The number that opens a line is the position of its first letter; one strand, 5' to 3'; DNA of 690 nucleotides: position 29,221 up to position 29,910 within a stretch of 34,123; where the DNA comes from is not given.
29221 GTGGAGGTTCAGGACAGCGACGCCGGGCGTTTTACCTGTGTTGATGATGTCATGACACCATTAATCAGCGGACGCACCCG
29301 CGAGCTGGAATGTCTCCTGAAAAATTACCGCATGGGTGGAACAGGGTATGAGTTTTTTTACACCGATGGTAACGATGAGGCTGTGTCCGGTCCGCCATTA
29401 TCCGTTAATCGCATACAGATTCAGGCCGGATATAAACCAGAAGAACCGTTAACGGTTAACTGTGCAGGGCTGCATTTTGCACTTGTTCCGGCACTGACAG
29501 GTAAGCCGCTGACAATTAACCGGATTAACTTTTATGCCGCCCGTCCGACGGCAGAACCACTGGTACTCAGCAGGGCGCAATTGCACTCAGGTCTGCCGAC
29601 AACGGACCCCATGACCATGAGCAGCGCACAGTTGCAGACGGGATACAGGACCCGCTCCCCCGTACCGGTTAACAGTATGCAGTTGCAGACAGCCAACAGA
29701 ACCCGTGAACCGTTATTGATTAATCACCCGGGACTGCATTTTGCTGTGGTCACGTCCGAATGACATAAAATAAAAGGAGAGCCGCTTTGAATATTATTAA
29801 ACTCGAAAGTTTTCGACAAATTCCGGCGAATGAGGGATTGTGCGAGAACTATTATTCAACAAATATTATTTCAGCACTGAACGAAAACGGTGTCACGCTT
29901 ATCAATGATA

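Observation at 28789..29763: gp48-like baseplate protein with a C-terminal tandem-repeat extension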

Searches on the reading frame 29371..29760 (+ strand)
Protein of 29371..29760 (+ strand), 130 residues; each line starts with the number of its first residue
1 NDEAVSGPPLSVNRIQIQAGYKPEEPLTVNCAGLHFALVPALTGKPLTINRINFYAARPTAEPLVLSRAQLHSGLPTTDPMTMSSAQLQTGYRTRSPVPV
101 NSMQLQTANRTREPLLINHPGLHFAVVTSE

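Call 9: search_dna_similar(query=window:29371-29760:+, collection=phages, mode=protein, max_evalue=10, max_rows=30)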
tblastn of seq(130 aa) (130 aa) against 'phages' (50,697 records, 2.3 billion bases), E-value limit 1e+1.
Records with a match: 21; places in all: 21; records where one place covers at least 80% of the query: 0.
Best place of each record, by identity: <60% 21.
By first word of the organism name: Mycobacterium 14; Erwinia 2; Gordonia 2; Salmonella 2; Pseudomonas 1.
By host as written in the record: Mycobacterium smegmatis mc2 155 11; Erwinia amylovora ATCC 29780 2; Gordonia terrae 3612 2; Mycobacterium smegmatis mc#155 2; Salmonella enterica 2; Pseudomonas aeruginosa 1; - 1.
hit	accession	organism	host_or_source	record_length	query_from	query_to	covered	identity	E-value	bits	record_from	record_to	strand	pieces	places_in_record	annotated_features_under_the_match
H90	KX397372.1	Erwinia phage vB_EamM_Phobos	Erwinia amylovora ATCC 29780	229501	47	126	62%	31.3%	8e+0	32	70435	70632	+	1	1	hypothetical protein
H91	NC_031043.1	Erwinia phage vB_EamM_Phobos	Erwinia amylovora ATCC 29780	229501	47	126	62%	31.3%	8e+0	32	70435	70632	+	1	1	hypothetical protein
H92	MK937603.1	Gordonia phage Bakery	Gordonia terrae 3612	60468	22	92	55%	31.0%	7e+0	32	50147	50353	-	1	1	69: hypothetical protein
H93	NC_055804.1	Gordonia phage Bakery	Gordonia terrae 3612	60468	22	92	55%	31.0%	7e+0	32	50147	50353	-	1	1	69: hypothetical protein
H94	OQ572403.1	Pseudomonas phage Y1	Pseudomonas aeruginosa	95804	24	72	38%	32.7%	4e+0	33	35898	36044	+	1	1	record has no annotation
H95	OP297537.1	Mycobacterium phage Deloris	Mycobacterium smegmatis mc#155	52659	88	123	28%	38.9%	3e+0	33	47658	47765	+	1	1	86: hypothetical protein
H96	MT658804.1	Mycobacterium phage BengiVuitton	Mycobacterium smegmatis mc2 155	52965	88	123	28%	38.9%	3e+0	33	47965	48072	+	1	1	86: hypothetical protein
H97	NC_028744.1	Mycobacterium phage LadyBird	Mycobacterium smegmatis mc2 155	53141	88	123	28%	38.9%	3e+0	33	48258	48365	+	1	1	hypothetical protein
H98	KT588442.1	Mycobacterium phage LadyBird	Mycobacterium smegmatis mc2 155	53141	88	123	28%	38.9%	3e+0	33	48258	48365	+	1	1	hypothetical protein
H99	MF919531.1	Mycobacterium phage SnapTap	Mycobacterium smegmatis mc2 155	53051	88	123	28%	38.9%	4e+0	32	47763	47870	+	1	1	hypothetical protein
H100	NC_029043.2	Mycobacterium phage SweetiePie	Mycobacterium smegmatis mc2 155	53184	88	123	28%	38.9%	4e+0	32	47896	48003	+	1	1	84: hypothetical protein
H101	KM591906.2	Mycobacterium phage SweetiePie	Mycobacterium smegmatis mc2 155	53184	88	123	28%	38.9%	4e+0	32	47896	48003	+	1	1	84: hypothetical protein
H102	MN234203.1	Mycobacterium phage SemperFi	Mycobacterium smegmatis mc#155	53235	88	123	28%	38.9%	4e+0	32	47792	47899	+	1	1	84: hypothetical protein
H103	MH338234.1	Mycobacterium phage Crucio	Mycobacterium smegmatis mc2 155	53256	88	123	28%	38.9%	4e+0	32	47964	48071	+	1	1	84: hypothetical protein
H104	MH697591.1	Mycobacterium phage QueenBeesly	Mycobacterium smegmatis mc2 155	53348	88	123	28%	38.9%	4e+0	32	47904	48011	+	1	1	84: hypothetical protein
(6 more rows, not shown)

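Call 18: find_homologous_proteins(query=window:29389-29760:+, max_evalue=0.01)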
Query seq(124 aa) (124 aa): 1 proteins with E <= 0.01 among 14 candidates.
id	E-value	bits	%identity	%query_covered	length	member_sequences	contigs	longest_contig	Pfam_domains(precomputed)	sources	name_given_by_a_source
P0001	2.9e-60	219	83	98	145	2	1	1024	-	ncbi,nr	ncbi:phage tail protein, partial [Escherichia coli]|nr:phage tail protein [Escherichia coli]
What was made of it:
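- Tried and rejected: Word-indexed protein search with the extension alone: only one hit (call 18).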

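Call 28: search_protein_representatives(protein=window:29371-29760:+)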
Query: 130 residues. Proteins with E-value up to 0.001 (for the whole library): 8; up to 1e-10: 4; up to 1e-30: 1. The best 8 are listed.
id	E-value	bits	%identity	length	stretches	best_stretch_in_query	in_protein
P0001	3.4e-61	221.0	83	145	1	9-130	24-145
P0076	2.8e-21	92.2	94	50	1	81-130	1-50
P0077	2.6e-17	79.4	44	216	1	41-128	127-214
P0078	2.2e-16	76.4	48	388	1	43-127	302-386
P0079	8.6e-07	45.4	38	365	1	38-128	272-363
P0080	2.3e-06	44.0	37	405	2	46-128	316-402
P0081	1.9e-04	37.8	37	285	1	39-128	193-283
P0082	8.0e-04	35.8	34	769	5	18-54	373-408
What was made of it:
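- Tried and rejected: The exhaustive phmmer search was needed (call 28).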

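Call 30: search_protein_families(library=pfam, proteins=[P0077, P0078, P0079, P0080, P0081, P0082], max_evalue=0.01)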
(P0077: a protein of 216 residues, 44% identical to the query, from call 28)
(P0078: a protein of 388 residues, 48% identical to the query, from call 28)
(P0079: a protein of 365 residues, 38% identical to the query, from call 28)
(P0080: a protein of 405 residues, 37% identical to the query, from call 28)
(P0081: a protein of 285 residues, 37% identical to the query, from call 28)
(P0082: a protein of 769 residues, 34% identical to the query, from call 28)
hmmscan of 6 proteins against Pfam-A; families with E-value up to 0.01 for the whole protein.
P0077 (216 aa): 1 family
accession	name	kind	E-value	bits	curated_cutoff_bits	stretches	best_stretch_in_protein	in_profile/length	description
PF03406.18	Phage_fiber_2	-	2.5e-35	120.2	22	2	4-44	1-41/42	Phage tail fibre repeat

P0078 (388 aa): 2 families
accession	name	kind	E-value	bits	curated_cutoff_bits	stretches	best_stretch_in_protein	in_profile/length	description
PF10076.14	Phage_Mu_Gp48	-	2.3e-21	76.7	37.4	1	12-182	2-148/150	Bacteriophage Mu-like, Gp48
PF19077.6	Big_13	-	0.0057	17.6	27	0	215-263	37-83/102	Bacterial Ig-like domain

P0079 (365 aa): 3 families
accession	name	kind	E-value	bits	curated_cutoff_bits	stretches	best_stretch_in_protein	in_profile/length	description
PF08400.16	phage_tail_N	-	2.3e-52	177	26.6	1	1-129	1-129/134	Prophage tail fibre N-terminal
PF03406.18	Phage_fiber_2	-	1.9e-33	114.2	22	2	140-180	1-41/42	Phage tail fibre repeat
PF13620.12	CarboxypepD_reg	-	1.1e-08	35.7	32.3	1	5-82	2-74/82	Carboxypeptidase regulatory-like domain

P0080 (405 aa): 5 families
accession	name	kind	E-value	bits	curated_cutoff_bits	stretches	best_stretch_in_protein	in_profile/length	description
PF08400.16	phage_tail_N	-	1.3e-53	181.1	26.6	1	1-134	1-134/134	Prophage tail fibre N-terminal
PF03406.18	Phage_fiber_2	-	1.9e-12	47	22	1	228-267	1-40/42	Phage tail fibre repeat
PF13620.12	CarboxypepD_reg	-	0.00045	20.9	32.3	1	5-61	2-53/82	Carboxypeptidase regulatory-like domain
PF12985.13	DUF3869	-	0.0017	19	24.5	1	225-272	23-70/85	Domain of unknown function (DUF3869)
PF16566.10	CREPT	-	0.0046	17.5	29.3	1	136-239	39-141/147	Cell-cycle alteration and expression-elevated protein in tumour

P0081 (285 aa): 1 family
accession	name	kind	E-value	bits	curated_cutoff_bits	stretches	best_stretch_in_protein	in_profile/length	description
PF12571.13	Phage_tail_fib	-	7.3e-09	36.2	23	1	3-138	7-142/150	Phage tail-collar fibre protein, N-terminal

P0082 (769 aa): 6 families
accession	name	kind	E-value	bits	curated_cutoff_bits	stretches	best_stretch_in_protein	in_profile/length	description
PF25390.1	WD40_RLD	-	1.6e-76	258.4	150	2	156-368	142-345/363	RCC1-like domain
PF00415.24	RCC1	-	1.1e-66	221.6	21.7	6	398-449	2-50/50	Regulator of chromosome condensation (RCC1) repeat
PF13540.12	RCC1_2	-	1.2e-61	203.5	22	7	492-520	2-30/30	Regulator of chromosome condensation (RCC1) repeat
PF16903.12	Capsid_N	-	1.1e-34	120.3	24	2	25-157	1-127/207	Major capsid protein N-terminus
PF04451.17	Capsid_NCLDV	-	7.3e-24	85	34.8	2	705-768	84-143/196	Large eukaryotic DNA virus major capsid protein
PF25384.1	Alsin_RLD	-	2.1e-06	27.7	100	0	262-400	218-352/405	Alsin RCC1-like domain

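Call 39: find_encoding_contigs(protein=P0078, flank=6000, max_places=3)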
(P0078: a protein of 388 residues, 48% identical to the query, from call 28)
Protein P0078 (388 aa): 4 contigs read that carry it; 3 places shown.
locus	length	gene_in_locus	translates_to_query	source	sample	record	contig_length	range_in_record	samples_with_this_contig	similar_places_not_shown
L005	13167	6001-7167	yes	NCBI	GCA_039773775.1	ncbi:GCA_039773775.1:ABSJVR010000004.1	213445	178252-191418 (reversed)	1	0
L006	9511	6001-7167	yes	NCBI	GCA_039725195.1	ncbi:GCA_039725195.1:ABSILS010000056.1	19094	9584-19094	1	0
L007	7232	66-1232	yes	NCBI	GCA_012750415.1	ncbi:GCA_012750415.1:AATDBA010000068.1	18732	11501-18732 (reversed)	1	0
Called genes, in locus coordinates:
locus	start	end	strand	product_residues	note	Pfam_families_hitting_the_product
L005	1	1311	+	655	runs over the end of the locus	PF01464:SLT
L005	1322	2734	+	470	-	PF07157:DNA_circ_N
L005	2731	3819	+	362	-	PF21683:GpP-like_1st, PF05954:Phage_GPD, PF22255:Gp44-like_2nd, PF21929:GpP_4th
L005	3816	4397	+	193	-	PF06890:Phage_Mu_Gp45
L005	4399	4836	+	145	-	PF07409:GP46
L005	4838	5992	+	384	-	PF04865:Baseplate_J, PF26078:Baseplate_J_M, PF26079:Baseplate_J_C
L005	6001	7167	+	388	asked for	PF10076:Phage_Mu_Gp48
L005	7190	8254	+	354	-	-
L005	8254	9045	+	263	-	-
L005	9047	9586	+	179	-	PF02413:Caudo_TAP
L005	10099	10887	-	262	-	PF03096:Ndr, PF12146:Hydrolase_4, PF00561:Abhydrolase_1, PF12695:Abhydrolase_5 (faint), PF12697:Abhydrolase_6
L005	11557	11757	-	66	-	PF06183:DinI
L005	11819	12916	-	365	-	PF00589:Phage_integrase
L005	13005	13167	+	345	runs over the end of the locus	PF01207:Dus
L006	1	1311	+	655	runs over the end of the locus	PF01464:SLT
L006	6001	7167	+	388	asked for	PF10076:Phage_Mu_Gp48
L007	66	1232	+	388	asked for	PF10076:Phage_Mu_Gp48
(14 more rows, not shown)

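Call 41: find_encoding_contigs(protein=P0081, flank=6000, max_places=2)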
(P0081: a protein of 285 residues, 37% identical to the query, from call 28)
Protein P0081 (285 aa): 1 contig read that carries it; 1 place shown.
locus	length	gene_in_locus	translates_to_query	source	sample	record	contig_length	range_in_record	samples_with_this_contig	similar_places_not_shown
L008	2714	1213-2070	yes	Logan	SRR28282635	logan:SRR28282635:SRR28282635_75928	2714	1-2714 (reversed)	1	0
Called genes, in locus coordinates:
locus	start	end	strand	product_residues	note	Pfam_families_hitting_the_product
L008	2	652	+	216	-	?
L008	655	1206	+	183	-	PF02413:Caudo_TAP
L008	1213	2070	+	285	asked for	PF12571:Phage_tail_fib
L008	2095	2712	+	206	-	?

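Call 42: find_encoding_contigs(protein=P0080, flank=6000, max_places=2)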
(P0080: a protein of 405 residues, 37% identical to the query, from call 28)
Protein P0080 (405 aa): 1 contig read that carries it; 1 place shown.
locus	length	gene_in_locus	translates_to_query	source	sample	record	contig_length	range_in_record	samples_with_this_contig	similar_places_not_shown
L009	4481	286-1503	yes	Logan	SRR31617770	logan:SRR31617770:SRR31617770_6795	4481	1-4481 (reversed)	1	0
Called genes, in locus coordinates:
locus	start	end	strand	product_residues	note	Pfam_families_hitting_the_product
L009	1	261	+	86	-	?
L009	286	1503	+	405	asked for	PF08400:phage_tail_N, PF03406:Phage_fiber_2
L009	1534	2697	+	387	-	-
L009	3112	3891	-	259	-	PF00326:Peptidase_S9 (faint), PF03096:Ndr, PF12146:Hydrolase_4, PF00561:Abhydrolase_1, PF12695:Abhydrolase_5 (faint), PF12697:Abhydrolase_6, PF20408:Abhydrolase_11 (faint)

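Call 43: find_encoding_contigs(protein=P0079, flank=6000, max_places=2)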
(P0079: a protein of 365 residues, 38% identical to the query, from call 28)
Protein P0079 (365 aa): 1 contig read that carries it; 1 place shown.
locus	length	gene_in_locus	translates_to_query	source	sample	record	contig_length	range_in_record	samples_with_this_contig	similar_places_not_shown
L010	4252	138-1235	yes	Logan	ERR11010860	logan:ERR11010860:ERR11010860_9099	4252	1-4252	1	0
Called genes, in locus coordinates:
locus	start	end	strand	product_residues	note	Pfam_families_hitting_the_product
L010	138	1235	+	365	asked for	PF08400:phage_tail_N, PF13620:CarboxypepD_reg, PF03406:Phage_fiber_2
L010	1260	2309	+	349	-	-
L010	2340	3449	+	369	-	-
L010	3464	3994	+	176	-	PF02413:Caudo_TAP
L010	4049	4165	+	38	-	-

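Call 66: search_protein_families(library=ncbifam, proteins=[window:29371-29760:+], max_evalue=0.01)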
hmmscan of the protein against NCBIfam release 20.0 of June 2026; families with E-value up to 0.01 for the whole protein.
window:29371-29760:+ (130 aa): 0 families

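Call 74: search_protein_families(library=pfam, proteins=[window:29371-29760:+], max_evalue=10)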
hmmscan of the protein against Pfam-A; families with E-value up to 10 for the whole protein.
window:29371-29760:+ (130 aa): 0 families

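Call 76: search_solved_structures(query=window:29371-29760:+, max_evalue=10, show_alignments=3)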
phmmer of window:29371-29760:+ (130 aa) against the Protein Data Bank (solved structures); distinct sequences matched with E-value up to 10: 3.
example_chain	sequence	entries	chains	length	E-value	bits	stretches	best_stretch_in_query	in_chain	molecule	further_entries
6pl5_B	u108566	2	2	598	0.28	14.6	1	5-46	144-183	Penicillin-binding protein 2/cell division protein FtsI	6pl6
6pmu_A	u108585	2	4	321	0.88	13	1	4-62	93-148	Beta-cyanoalanine synthase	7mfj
6xo2_A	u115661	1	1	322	0.88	13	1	4-62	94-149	Beta-cyanoalanine synthase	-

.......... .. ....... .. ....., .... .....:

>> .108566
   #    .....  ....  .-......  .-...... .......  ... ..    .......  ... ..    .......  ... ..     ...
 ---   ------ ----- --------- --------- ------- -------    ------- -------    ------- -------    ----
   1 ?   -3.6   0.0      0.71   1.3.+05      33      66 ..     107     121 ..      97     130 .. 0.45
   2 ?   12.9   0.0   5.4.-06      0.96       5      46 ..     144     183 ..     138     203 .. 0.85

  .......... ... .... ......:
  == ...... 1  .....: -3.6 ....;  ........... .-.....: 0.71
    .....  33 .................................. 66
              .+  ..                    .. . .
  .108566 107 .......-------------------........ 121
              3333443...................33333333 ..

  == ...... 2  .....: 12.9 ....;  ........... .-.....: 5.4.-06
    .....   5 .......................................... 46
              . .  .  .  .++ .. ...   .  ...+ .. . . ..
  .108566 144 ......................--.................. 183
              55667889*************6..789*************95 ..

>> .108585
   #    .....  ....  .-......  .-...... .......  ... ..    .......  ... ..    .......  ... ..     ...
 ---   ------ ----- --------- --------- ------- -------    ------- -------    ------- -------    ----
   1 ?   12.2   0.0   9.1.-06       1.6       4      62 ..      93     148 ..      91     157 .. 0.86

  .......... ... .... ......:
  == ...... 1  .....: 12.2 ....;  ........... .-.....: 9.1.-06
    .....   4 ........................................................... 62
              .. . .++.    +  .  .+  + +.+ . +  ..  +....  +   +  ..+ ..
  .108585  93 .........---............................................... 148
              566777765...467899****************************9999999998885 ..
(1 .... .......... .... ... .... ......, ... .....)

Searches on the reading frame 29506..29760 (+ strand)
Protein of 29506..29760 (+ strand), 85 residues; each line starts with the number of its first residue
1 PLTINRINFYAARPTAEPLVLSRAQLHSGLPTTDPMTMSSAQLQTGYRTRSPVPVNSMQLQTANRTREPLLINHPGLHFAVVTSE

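Call 71: search_solved_structures(query=A7, max_evalue=10, show_alignments=2)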
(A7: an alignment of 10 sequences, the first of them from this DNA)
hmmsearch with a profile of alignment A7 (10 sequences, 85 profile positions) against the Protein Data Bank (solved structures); distinct sequences matched with E-value up to 10: 0.

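Call 101: find_related_loci(query=A7, collection=viral_contigs, flank=4000)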
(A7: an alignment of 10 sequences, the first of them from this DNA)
Query A7 (85 aa) in viral_contigs; peptide patterns used: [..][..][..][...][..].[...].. (x = any residue, [..] = any of these).
59 stretches matched a pattern; 19 encode a relative of the query (tblastn E <= 1e-3); 19 distinct loci.
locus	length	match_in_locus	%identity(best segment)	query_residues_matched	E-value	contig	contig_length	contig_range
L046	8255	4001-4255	96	1-85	7e-53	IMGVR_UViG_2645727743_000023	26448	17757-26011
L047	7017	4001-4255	96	1-85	6e-53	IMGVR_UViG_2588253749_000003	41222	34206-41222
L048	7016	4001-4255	96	1-85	7e-53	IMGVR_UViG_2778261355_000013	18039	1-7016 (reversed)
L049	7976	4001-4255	96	1-85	7e-53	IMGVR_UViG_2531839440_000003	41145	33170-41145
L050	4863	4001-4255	96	1-85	7e-53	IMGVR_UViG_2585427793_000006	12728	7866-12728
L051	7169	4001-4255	96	1-85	7e-53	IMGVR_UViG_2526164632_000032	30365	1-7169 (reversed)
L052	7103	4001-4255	96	1-85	7e-53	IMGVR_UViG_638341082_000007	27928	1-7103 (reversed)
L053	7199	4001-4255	96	1-85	7e-53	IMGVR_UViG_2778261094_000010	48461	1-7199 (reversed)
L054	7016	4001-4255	96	1-85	7e-53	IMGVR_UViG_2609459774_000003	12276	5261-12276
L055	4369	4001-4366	96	1-85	2e-52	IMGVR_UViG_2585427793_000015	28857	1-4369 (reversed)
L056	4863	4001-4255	96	1-85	6e-53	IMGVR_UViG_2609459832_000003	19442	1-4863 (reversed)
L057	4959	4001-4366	96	1-85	8e-53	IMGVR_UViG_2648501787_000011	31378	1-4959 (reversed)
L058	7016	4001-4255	96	1-85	6e-53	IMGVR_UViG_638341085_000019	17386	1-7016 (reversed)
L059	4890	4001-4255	95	1-85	2e-52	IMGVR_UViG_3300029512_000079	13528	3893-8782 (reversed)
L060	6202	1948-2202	95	1-85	6e-52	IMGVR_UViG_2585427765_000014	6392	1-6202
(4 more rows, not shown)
